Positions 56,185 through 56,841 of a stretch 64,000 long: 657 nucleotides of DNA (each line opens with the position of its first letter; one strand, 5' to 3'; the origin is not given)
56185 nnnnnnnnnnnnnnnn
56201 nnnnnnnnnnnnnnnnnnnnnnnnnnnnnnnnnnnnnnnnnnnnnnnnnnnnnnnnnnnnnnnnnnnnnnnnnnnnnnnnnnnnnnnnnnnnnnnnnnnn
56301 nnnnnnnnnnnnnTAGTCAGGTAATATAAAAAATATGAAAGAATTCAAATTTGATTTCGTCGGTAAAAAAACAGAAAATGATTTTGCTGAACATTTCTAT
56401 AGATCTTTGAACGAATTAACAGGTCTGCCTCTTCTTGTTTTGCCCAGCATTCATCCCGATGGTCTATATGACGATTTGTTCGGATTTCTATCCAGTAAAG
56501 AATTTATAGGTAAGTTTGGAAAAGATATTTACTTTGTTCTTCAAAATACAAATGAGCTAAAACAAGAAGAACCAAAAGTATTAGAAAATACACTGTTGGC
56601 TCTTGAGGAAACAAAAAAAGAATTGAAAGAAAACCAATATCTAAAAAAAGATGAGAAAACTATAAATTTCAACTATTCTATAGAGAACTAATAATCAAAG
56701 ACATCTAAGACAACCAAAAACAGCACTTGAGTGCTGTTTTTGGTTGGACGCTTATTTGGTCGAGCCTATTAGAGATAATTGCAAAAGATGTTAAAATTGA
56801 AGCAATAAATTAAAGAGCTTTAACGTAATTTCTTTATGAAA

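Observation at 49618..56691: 2232-aa TcB/TcC-type fused RHS polymorphic toxin with downstream immunity candidate, divergent from an orphan response regulator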

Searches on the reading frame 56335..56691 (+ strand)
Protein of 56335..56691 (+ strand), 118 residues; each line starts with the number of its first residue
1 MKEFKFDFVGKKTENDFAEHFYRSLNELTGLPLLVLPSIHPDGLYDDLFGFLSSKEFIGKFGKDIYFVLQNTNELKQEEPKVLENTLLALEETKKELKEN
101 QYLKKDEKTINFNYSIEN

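Call 6: search_protein_families(library=pfam, proteins=[window:56335-56691:+], max_evalue=0.01)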
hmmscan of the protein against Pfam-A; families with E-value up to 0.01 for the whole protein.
window:56335-56691:+ (118 aa): 0 families

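Call 7: search_protein_families(library=ncbifam, proteins=[window:56335-56691:+], max_evalue=0.01)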
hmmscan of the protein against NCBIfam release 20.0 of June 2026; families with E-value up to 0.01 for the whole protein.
window:56335-56691:+ (118 aa): 0 families

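Call 9: search_protein_families(library=pfam, proteins=[window:56335-56688:+], max_evalue=10)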
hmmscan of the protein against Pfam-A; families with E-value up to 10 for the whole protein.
seq(118 aa): 0 families

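Call 19: search_solved_structures(query=window:56335-56688:+, max_evalue=10, show_alignments=3)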
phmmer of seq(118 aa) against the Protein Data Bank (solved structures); distinct sequences matched with E-value up to 10: 1.
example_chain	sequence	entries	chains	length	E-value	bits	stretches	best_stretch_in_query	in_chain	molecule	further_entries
1vkw_A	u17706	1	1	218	0.79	13.3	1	37-92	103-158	putative nitroreductase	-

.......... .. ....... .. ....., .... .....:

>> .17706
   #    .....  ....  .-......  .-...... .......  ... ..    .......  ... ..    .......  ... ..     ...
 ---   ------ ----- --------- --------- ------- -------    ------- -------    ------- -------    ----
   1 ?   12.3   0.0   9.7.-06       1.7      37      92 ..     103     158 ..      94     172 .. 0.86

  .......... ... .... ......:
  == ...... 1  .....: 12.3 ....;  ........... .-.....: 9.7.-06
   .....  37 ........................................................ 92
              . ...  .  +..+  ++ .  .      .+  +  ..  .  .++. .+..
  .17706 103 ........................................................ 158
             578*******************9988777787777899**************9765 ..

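Call 21: find_homologous_proteins(query=window:56335-56688:+, max_evalue=0.01)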
Query seq(118 aa) (118 aa): 1 proteins with E <= 0.01 among 8 candidates.
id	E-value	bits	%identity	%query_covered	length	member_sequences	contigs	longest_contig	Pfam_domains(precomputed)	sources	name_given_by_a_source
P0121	7.5e-70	250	100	100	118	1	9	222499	-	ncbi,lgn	ncbi:MAG: hypothetical protein U0522_03420 [Candidatus Paceibacterota bacterium]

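Call 32: find_encoding_contigs(protein=P0121, flank=10000, max_places=10)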
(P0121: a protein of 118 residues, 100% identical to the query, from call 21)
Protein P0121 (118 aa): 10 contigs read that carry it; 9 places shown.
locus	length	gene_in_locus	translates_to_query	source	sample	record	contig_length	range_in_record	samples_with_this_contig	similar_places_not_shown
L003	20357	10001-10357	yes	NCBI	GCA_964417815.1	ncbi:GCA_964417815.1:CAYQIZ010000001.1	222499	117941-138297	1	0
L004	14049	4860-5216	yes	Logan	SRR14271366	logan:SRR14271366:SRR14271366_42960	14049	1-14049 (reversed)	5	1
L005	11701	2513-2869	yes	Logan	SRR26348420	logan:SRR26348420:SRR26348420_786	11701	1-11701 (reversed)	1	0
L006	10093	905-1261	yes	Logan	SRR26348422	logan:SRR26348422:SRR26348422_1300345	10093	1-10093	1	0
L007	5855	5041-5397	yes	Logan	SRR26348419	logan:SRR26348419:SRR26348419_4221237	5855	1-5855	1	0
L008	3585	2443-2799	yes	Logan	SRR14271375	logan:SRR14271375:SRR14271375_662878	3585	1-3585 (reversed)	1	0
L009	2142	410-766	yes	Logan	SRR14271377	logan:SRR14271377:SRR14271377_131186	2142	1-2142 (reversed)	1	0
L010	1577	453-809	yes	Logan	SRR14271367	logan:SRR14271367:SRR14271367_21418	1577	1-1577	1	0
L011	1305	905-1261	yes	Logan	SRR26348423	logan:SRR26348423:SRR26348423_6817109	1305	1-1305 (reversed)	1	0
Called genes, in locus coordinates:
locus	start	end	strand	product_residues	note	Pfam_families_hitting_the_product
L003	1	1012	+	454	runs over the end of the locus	PF00270:DEAD, PF04851:ResIII (weak), PF00271:Helicase_C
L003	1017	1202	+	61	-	-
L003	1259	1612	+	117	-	PF05514:HR_lesion (faint), PF07681:DoxX (weak)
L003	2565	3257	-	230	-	PF00072:Response_reg, PF00486:Trans_reg_C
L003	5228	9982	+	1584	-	PF05593:RHS_repeat (weak)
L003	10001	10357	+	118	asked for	-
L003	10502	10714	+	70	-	-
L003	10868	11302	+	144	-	-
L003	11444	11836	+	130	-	PF02675:AdoMet_dc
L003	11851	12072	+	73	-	-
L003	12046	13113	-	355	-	PF01916:DS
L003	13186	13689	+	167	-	-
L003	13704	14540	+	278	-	PF02475:TRM5-TYW2_MTfase, PF06325:PrmA, PF13847:Methyltransf_31 (weak), PF08241:Methyltransf_11 (weak), PF13649:Methyltransf_25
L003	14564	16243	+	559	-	PF00512:HisKA, PF02518:HATPase_c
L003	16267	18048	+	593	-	PF00664:ABC_membrane, PF00005:ABC_tran, PF13304:AAA_21 (faint)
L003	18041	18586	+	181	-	PF23951:DUF7282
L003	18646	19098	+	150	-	PF07963:N_methyl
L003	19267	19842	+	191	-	-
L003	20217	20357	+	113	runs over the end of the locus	-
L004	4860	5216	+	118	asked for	-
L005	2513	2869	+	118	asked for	-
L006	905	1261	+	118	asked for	-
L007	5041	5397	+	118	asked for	-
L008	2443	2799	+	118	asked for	-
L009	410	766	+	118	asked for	-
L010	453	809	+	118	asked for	-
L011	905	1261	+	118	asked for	-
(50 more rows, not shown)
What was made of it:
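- A pilin-like N_methyl gene lies about 9 kb downstream in L003 (call 32).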

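Call 38: predict_structure(protein=window:56335-56688:+)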
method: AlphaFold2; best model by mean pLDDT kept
length: 118 residues; sequences in the alignment: 1
mean_pLDDT: 45.2   pTM: 0.35
mean pLDDT of the five models: 45.2, 45.1, 39.0, 38.4, 36.4
residues with pLDDT >= 90: 0; 70-90: 0; 50-70: 52; < 50: 66
segments of 3 or more residues with pLDDT < 50: 1-12, 31-47, 62-79, 103-118
pLDDT, mean of each block of 10 residues (from residue 1): 32 53 55 42 45 51 41 40 55 56 41 28
secondary structure, 60 per line:
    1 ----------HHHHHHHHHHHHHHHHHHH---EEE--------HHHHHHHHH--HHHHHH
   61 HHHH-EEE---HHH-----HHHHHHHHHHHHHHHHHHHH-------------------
elements in order: H11-29 E33-35 H44-52 H55-64 E66-68 H80-99
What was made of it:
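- Tried and rejected: The single-sequence AF2 model of the ORF was unusable (pLDDT 45, call 38).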

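Call 39: search_protein_representatives(protein=window:56335-56688:+)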
Query: 118 residues. Proteins with E-value up to 0.001 (for the whole library): 4; up to 1e-10: 1; up to 1e-30: 1. The best 4 are listed.
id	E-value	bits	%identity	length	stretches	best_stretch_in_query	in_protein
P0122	2.6e-31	124.5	57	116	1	1-116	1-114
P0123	4.1e-06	43.3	38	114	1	1-116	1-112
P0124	5.3e-04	36.5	33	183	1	6-117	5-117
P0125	5.3e-04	36.5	35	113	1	5-99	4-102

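Call 41: search_solved_structures(query=A3, max_evalue=10, show_alignments=3)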
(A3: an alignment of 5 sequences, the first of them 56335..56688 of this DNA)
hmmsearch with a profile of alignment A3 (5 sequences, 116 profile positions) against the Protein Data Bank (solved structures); distinct sequences matched with E-value up to 10: 21.
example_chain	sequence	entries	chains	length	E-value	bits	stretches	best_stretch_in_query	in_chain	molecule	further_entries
8uad_B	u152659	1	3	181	0.097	16.3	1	62-108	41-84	Hemagglutinin HA2 chain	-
7mcd_A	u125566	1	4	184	0.12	16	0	56-103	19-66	AI-designed TIM-barrel F15C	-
8udg_A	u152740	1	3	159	0.26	14.9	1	62-109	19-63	Hemagglutinin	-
3bt6_B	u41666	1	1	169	0.37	14.4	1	62-109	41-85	Influenza B hemagglutinin (HA)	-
4ked_A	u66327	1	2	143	0.38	14.4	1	61-115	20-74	Cofilin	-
2rft_B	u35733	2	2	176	0.4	14.3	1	62-109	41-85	Influenza B hemagglutinin (HA)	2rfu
4kee_A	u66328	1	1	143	0.41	14.3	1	61-115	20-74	Cofilin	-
4kef_A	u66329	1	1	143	0.41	14.3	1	61-115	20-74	Cofilin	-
1cfy_A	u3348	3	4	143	0.41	14.3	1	61-115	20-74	COFILIN | YEAST COFILIN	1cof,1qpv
4fqk_B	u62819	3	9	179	0.41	14.3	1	62-109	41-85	Hemagglutinin HA2 | Hemagglutinin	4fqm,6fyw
4m40_B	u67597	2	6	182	0.43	14.2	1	62-109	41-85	Hemagglutinin HA2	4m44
4nkj_A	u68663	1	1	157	0.52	14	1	62-109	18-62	Hemagglutinin HA2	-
9bto_B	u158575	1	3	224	0.6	13.8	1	62-108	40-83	Hemagglutinin HA2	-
5com_A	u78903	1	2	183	0.62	13.7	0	45-94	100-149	Putative conjugative transposon protein Tn1549-like, CTn5-Orf2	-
9x5z_K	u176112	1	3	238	0.64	13.7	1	62-108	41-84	Hemagglutinin HA2 chain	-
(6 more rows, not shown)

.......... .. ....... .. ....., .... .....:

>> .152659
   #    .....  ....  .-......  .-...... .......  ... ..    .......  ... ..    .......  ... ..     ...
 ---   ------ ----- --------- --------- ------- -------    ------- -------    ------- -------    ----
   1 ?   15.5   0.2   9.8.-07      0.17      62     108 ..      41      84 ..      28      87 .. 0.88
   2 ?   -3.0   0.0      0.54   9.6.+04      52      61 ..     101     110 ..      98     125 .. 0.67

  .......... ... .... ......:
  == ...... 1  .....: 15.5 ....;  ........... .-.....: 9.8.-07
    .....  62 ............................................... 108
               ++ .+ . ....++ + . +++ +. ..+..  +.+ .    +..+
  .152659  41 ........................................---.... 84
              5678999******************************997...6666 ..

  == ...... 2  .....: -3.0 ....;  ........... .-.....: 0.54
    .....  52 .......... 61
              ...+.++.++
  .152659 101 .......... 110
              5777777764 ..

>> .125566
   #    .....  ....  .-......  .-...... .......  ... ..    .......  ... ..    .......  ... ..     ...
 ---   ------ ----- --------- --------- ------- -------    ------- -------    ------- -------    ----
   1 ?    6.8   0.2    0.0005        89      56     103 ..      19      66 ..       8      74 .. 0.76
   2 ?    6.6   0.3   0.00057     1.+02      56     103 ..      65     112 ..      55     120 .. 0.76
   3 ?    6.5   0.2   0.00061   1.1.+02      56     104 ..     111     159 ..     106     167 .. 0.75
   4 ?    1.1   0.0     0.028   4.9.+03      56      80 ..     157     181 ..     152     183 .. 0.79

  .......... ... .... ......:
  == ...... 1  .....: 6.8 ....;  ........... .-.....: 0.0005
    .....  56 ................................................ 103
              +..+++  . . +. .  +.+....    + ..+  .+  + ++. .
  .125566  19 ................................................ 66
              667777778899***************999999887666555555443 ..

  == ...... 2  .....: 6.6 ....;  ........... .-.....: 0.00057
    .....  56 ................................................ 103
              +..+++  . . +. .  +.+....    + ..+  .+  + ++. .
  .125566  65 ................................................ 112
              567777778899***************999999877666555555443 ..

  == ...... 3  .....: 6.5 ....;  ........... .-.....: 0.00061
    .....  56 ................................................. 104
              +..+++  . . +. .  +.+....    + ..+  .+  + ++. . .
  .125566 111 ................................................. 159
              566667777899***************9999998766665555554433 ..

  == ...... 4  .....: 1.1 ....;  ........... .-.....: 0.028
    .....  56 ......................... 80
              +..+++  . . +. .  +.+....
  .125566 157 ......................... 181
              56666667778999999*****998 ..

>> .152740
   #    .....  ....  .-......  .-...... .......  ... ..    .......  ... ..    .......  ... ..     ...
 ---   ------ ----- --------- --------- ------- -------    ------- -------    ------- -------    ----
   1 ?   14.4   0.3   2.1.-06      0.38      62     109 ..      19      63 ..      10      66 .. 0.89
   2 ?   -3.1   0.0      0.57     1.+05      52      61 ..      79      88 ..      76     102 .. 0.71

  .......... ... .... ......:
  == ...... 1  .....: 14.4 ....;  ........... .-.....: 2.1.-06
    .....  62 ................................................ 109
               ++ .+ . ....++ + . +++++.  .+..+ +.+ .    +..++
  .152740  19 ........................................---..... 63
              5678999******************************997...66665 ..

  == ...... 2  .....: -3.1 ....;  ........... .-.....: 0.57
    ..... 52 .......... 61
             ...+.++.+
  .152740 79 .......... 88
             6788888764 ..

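Call 42: search_protein_families(library=pfam, alignment_id=A3, max_evalue=10)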
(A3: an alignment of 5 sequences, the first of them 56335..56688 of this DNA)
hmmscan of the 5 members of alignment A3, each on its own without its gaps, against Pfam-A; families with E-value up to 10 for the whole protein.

A. member 1, window:56335-56688:+ (118 aa): 0 families

B. families by the number of members that match (of 5 scanned): 3 families
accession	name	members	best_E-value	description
PF13789.11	DUF4181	1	0.0045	Domain of unknown function (DUF4181)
PF01337.24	Barstar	1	0.13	Barstar (barnase inhibitor)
PF11647.13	MLD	1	0.16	Membrane Localization Domain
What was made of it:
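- On Barstar (PF01337): No Pfam hit for the window ORF (calls 6, 9, 42). One relative hits at E 0.13 (call 42).
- The ORF has no Pfam Barstar hit (calls 9, 42).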

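Call 52: predict_structure(alignment_id=A3)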
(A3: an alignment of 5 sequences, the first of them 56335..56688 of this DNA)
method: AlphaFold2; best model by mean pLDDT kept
length: 118 residues; sequences in the alignment: 5
mean_pLDDT: 90.3   pTM: 0.85
mean pLDDT of the five models: 90.3, 89.9, 89.6, 89.4, 89.3
residues with pLDDT >= 90: 85; 70-90: 25; 50-70: 8; < 50: 0
segments of 3 or more residues with pLDDT < 50: none
pLDDT, mean of each block of 10 residues (from residue 1): 95 96 89 87 92 89 95 96 96 90 64 95
secondary structure, 60 per line:
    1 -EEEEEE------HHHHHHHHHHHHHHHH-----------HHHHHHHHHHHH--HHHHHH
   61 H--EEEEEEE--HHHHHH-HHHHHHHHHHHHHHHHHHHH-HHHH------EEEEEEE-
elements in order: E2-7 H14-29 H41-52 H55-61 E64-70 H73-78 H80-99 H101-104 E111-117
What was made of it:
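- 56335..56691 (+): Cognate immunity gene: a divergent barstar-fold protein of 118 aa, pI 5.0, with invariant D42, D46 and D47. AF2 model pLDDT 90.3 (call 52).
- On Barstar (PF01337): Model pLDDT 90.3, pTM 0.85 (call 52).
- AF2 model with pLDDT 90.3 (call 52).
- Tried and rejected: The 5-sequence alignment fixed this (call 52).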

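Call 58: fold_search(model_id=the predicted structure, library=pdb)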
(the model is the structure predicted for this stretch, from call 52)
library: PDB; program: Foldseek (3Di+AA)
matches with E <= 10: 208; with E <= 0.001: 0
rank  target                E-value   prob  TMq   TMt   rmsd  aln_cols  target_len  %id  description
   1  1x1y_E                1.9e-02  1.00  0.57  0.71   3.2       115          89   14  Water-mediate interaction at aprotein-protein interface (released 2005-04-26)
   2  1bta                  2.1e-02  1.00  0.57  0.71   3.2       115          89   15  THREE-DIMENSIONAL SOLUTION STRUCTURE AND 13C ASSIGNMENTS OF BARSTAR USING NUCLEAR MAGNETIC RESONANCE SPECTROSCOPY (released 1994-07-31)
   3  1x1w_D                2.7e-02  1.00  0.58  0.72   3.3       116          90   15  Water-mediate interaction at aprotein-protein interface (released 2005-04-26)
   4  7mrx_F                2.9e-02  1.00  0.55  0.71   3.2       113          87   14  Cryogenic crystal structure of barnase A43C/S80C bound to barstar C40A/C82A (released 2022-05-18)
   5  1bgs_E                3.1e-02  1.00  0.55  0.69   3.2       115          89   13  RECOGNITION BETWEEN A BACTERIAL RIBONUCLEASE, BARNASE, AND ITS NATURAL INHIBITOR, BARSTAR (released 1994-04-30)
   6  1x1w_F                3.3e-02  0.99  0.53  0.66   3.8       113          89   14  Water-mediate interaction at aprotein-protein interface (released 2005-04-26)
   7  1b3s_D                4.2e-02  0.99  0.56  0.69   3.3       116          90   14  STRUCTURAL RESPONSE TO MUTATION AT A PROTEIN-PROTEIN INTERFACE (released 1998-12-09)
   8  1b3s_F                4.8e-02  0.99  0.53  0.66   3.7       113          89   15  STRUCTURAL RESPONSE TO MUTATION AT A PROTEIN-PROTEIN INTERFACE (released 1998-12-09)
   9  3da7_C                5.1e-02  0.99  0.57  0.72   3.3       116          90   16  A conformationally strained, circular permutant of barnase (released 2009-04-14)
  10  7jpo_E                5.1e-02  0.99  0.59  0.20   3.2       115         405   12  ORC-O1AAA: Human Origin Recognition Complex (ORC) with dynamic/unresolved ORC2 WH (released 2020-09-02)
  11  1b2u_F                5.4e-02  0.98  0.53  0.65   3.8       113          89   14  STRUCTURAL RESPONSE TO MUTATION AT A PROTEIN-PROTEIN INTERFACE (released 1998-12-09)
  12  7jpq_E                5.8e-02  0.97  0.53  0.19   4.3       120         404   12  ORC-O2-5: Human Origin Recognition Complex (ORC) with subunits 2,3,4,5 (released 2020-09-02)
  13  1x1x_D                6.9e-02  0.99  0.57  0.72   3.2       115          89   14  Water-mediate interaction at aprotein-protein interface (released 2005-04-26)
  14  2hxx_A                6.9e-02  0.99  0.57  0.72   3.2       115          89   14  Aminotryptophan Barstar (released 2006-08-22)
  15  7jpr_E                8.9e-02  0.99  0.60  0.21   3.0       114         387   13  ORC-OPEN: Human Origin Recognition Complex (ORC) in an open conformation (released 2020-09-09)
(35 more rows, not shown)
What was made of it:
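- On Barstar (PF01337): The nine best Foldseek hits are barstar chains, TM about 0.71 (call 58).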

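Call 63: find_related_loci(query=A5, collection=metagenome_contigs, flank=8000)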
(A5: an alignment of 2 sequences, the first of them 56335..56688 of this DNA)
Query A5 (118 aa) in metagenome_contigs; peptide patterns used: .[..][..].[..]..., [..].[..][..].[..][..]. (x = any residue, [..] = any of these).
600 stretches matched a pattern, but none encodes a relative of the query by tblastn (E <= 1e-3).

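Call 64: find_related_loci(query=A5, collection=genome_contigs, flank=8000)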
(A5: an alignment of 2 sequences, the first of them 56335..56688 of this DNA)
Query A5 (118 aa) in genome_contigs; peptide patterns used: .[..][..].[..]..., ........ (x = any residue, [..] = any of these).
44 stretches matched a pattern, but none encodes a relative of the query by tblastn (E <= 1e-3).
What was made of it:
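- Tried and rejected: With A5 it found nothing in metagenome_contigs or genome_contigs (calls 63, 64).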

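Call 67: find_encoding_contigs(protein=P0122, flank=8000, max_places=3)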
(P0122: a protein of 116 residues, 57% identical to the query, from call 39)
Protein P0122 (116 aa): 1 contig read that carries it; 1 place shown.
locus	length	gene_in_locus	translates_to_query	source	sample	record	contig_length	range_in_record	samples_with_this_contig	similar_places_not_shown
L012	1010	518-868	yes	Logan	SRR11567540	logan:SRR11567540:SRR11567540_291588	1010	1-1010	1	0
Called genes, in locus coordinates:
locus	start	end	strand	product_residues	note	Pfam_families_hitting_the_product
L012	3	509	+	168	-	?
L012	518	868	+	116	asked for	-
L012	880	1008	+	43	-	?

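Call 68: find_encoding_contigs(protein=P0123, flank=8000, max_places=3)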
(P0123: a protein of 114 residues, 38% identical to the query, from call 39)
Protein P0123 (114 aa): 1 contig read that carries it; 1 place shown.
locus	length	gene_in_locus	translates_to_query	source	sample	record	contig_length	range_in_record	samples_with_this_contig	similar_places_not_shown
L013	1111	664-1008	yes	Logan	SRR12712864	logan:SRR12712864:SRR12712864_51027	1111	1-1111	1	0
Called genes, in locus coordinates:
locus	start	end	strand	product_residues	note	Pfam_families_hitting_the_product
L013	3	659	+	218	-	?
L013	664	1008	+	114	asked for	-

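Call 71: find_encoding_contigs(protein=P0124, flank=8000, max_places=3)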
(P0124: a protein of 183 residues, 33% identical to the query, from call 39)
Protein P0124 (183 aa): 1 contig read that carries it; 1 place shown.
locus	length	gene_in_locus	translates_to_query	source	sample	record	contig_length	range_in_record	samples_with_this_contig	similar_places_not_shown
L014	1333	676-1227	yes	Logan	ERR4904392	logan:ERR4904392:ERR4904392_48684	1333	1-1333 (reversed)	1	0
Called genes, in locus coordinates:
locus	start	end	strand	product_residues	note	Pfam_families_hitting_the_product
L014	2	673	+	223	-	?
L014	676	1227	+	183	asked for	-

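Call 72: find_encoding_contigs(protein=P0125, flank=8000, max_places=3)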
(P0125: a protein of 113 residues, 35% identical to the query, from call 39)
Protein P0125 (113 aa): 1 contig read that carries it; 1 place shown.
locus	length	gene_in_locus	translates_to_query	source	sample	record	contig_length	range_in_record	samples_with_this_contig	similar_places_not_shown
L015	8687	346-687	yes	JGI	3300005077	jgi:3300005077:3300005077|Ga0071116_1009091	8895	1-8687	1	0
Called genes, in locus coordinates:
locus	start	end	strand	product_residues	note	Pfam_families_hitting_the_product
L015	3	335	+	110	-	?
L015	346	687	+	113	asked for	-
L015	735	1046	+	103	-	-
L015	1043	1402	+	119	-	PF24722:DUF7674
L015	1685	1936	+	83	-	-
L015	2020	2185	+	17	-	-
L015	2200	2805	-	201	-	PF00485:PRK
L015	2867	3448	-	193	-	PF06941:NT5C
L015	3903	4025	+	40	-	-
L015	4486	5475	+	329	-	PF01926:MMR_HSR1, PF02421:FeoB_N (weak), PF06071:YchF-GTPase_C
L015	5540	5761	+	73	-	-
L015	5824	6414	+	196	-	PF01300:Sua5_yciO_yrdC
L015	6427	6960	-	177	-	PF05055:DUF677 (weak)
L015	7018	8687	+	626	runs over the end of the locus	?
